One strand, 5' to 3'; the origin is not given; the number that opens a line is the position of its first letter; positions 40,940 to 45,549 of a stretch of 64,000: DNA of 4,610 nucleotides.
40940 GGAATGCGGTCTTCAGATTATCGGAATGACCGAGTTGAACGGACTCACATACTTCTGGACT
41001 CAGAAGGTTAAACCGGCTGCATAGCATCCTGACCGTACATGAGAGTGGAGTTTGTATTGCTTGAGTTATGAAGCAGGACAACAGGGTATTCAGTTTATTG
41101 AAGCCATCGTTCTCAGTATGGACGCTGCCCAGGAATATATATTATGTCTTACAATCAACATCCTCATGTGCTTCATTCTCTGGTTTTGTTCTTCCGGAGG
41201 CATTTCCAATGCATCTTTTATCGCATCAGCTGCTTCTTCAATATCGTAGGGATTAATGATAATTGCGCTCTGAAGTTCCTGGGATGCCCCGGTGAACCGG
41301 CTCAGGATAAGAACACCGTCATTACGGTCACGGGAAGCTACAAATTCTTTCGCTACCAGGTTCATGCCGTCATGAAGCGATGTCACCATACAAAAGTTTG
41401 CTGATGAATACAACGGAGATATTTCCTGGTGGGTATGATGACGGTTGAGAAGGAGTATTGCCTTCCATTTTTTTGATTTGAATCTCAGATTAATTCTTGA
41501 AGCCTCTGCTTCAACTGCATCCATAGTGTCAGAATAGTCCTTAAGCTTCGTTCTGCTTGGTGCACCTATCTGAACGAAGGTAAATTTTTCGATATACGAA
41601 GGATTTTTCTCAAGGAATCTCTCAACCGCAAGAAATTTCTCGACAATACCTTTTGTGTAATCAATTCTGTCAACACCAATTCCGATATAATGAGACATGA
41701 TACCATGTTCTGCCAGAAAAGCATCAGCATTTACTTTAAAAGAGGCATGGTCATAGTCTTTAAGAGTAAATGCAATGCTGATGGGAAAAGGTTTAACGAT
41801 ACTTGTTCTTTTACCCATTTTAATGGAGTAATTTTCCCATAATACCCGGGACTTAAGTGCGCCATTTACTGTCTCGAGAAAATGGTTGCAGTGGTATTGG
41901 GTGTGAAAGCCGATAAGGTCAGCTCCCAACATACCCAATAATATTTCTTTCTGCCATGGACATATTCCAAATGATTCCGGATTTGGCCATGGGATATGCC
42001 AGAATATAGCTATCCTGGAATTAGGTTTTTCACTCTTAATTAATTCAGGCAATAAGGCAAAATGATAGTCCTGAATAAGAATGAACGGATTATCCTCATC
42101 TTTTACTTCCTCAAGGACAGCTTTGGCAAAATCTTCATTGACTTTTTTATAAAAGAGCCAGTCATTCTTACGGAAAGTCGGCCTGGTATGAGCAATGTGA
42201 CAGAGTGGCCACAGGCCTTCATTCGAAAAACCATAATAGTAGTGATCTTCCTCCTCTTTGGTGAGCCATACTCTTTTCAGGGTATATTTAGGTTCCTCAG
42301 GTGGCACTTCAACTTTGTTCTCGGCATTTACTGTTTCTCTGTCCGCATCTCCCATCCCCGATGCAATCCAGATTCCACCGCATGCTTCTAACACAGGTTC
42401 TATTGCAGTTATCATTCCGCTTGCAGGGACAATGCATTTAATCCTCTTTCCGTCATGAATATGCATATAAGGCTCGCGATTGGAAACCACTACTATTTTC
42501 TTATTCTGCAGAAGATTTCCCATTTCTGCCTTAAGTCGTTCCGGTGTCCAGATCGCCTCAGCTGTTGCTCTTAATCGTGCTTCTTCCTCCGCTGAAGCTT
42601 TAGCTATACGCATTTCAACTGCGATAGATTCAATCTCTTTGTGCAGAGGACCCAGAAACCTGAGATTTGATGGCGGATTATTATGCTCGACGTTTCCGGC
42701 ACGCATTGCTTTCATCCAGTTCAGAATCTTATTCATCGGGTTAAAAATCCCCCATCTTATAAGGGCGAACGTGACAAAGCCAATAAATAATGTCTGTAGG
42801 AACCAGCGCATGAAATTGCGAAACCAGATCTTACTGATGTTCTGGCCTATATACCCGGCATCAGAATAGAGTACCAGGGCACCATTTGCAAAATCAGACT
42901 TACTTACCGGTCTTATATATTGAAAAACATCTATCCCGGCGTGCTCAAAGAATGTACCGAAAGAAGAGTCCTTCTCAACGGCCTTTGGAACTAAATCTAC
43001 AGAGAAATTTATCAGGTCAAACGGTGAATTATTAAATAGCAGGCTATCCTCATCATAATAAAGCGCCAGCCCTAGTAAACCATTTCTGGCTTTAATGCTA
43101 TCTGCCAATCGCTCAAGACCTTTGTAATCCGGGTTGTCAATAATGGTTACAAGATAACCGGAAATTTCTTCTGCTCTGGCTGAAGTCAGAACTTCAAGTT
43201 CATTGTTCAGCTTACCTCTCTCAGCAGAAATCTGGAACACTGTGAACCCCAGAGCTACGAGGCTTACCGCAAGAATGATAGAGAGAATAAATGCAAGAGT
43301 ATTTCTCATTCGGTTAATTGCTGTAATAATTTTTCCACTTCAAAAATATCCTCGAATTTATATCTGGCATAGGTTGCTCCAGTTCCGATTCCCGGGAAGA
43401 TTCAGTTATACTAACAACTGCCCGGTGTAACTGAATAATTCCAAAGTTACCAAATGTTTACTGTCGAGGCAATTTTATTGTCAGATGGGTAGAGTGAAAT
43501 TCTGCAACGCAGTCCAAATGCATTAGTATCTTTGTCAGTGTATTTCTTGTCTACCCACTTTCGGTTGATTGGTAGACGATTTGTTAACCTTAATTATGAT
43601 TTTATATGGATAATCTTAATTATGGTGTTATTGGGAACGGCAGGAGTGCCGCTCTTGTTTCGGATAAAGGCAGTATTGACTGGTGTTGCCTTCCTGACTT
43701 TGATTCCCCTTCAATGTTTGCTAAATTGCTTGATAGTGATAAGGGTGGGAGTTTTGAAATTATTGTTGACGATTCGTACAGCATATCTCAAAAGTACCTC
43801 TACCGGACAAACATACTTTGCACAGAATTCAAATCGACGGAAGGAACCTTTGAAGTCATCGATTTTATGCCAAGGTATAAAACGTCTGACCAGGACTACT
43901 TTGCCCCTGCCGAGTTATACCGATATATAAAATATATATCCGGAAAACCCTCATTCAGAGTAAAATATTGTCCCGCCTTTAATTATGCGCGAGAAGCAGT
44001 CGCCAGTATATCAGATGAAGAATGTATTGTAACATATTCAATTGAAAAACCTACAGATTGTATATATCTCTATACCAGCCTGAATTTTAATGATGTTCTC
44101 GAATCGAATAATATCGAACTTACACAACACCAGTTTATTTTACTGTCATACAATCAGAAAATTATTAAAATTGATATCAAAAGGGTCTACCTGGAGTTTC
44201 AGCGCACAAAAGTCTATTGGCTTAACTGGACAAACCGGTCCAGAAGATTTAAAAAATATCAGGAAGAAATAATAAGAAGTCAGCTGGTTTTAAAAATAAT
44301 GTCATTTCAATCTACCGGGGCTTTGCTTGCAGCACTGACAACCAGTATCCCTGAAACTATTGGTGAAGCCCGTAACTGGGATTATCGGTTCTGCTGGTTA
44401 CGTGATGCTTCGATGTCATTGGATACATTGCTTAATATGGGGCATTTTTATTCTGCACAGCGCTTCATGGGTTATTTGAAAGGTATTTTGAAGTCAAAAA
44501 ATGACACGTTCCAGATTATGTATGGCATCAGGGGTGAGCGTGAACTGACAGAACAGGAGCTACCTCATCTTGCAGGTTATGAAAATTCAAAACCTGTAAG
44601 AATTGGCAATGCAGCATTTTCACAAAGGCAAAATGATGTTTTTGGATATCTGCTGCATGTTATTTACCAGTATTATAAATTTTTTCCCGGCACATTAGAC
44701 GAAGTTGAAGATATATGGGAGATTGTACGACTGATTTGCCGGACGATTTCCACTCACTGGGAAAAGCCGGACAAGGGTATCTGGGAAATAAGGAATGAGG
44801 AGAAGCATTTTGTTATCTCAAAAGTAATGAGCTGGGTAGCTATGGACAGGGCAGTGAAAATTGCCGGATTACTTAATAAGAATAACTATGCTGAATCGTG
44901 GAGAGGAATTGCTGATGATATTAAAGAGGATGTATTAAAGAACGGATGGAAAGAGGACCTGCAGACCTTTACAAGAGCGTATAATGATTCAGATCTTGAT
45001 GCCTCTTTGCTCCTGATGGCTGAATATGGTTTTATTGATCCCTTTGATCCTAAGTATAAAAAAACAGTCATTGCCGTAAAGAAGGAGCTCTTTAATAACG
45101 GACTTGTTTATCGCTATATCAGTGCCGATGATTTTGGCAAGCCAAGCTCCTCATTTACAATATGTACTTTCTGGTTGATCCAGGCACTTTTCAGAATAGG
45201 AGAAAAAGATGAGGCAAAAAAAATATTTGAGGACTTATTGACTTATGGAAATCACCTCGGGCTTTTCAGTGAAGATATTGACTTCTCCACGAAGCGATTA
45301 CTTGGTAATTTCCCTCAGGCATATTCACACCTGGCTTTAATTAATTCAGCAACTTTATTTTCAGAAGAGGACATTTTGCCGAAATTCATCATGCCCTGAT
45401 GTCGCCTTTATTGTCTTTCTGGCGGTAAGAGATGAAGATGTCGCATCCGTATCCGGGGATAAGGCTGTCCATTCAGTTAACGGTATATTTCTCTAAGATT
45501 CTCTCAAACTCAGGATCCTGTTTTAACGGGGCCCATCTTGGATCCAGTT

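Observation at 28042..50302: Four paralogs (plus a remnant) of a predicted inside-TIR / outside-TPR membrane protein clustered within 22 kb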

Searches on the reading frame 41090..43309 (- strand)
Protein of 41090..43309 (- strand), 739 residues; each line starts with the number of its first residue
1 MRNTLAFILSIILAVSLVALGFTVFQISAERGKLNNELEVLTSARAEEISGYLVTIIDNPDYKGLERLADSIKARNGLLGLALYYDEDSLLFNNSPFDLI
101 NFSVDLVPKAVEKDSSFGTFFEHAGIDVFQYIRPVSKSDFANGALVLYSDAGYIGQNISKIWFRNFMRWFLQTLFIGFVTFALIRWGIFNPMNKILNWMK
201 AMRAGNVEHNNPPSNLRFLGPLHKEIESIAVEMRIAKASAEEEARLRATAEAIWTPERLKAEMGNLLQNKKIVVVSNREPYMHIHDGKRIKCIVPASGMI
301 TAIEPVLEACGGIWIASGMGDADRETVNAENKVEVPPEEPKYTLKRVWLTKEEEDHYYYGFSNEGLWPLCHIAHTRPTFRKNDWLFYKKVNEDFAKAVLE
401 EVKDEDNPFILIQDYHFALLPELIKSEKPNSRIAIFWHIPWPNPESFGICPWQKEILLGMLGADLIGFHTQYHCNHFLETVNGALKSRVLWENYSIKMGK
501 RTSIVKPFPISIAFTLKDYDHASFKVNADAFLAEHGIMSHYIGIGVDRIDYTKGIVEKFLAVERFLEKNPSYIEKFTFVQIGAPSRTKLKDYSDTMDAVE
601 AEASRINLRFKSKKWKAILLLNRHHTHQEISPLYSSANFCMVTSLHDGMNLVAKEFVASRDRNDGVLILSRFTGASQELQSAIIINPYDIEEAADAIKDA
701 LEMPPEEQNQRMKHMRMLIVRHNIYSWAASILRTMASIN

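Call 19: search_protein_families(library=pfam, proteins=[window:41090-43309:-], max_evalue=0.00001)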
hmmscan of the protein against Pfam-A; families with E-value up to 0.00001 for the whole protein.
window:41090-43309:- (739 aa): 1 family
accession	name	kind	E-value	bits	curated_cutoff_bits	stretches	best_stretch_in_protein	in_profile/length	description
PF00982.27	Glyco_transf_20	-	5e-118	395.2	32.5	1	271-735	2-471/473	Glycosyltransferase family 20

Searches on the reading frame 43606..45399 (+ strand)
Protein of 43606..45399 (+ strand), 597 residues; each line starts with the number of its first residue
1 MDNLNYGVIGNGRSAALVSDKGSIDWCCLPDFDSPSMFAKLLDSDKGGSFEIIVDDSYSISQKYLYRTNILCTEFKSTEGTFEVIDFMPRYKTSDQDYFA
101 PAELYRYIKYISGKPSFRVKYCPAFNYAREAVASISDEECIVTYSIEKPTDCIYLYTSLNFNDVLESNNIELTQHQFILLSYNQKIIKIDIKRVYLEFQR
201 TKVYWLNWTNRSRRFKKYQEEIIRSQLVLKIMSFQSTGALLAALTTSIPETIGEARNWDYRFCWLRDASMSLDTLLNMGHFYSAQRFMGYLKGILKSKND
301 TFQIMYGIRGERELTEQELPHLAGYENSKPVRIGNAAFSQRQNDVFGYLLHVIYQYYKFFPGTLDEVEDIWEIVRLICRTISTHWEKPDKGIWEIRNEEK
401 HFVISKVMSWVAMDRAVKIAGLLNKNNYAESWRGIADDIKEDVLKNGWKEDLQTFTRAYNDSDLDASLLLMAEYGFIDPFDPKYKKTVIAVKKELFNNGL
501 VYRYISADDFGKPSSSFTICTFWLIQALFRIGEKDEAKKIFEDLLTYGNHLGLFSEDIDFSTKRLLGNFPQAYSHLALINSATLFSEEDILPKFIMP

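Call 19: search_protein_families(library=pfam, proteins=[window:43606-45399:+], max_evalue=0.00001)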
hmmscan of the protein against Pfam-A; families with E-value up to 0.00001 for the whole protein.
window:43606-45399:+ (597 aa): 2 families
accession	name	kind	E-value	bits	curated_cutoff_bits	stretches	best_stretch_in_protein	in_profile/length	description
PF00723.27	Glyco_hydro_15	-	1.1e-61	209.4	22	1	225-581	10-425/427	Glycosyl hydrolases family 15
PF19291.4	TREH_N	-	8.5e-16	58.3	23.1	1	8-149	20-150/211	Trehalase-like, N-terminal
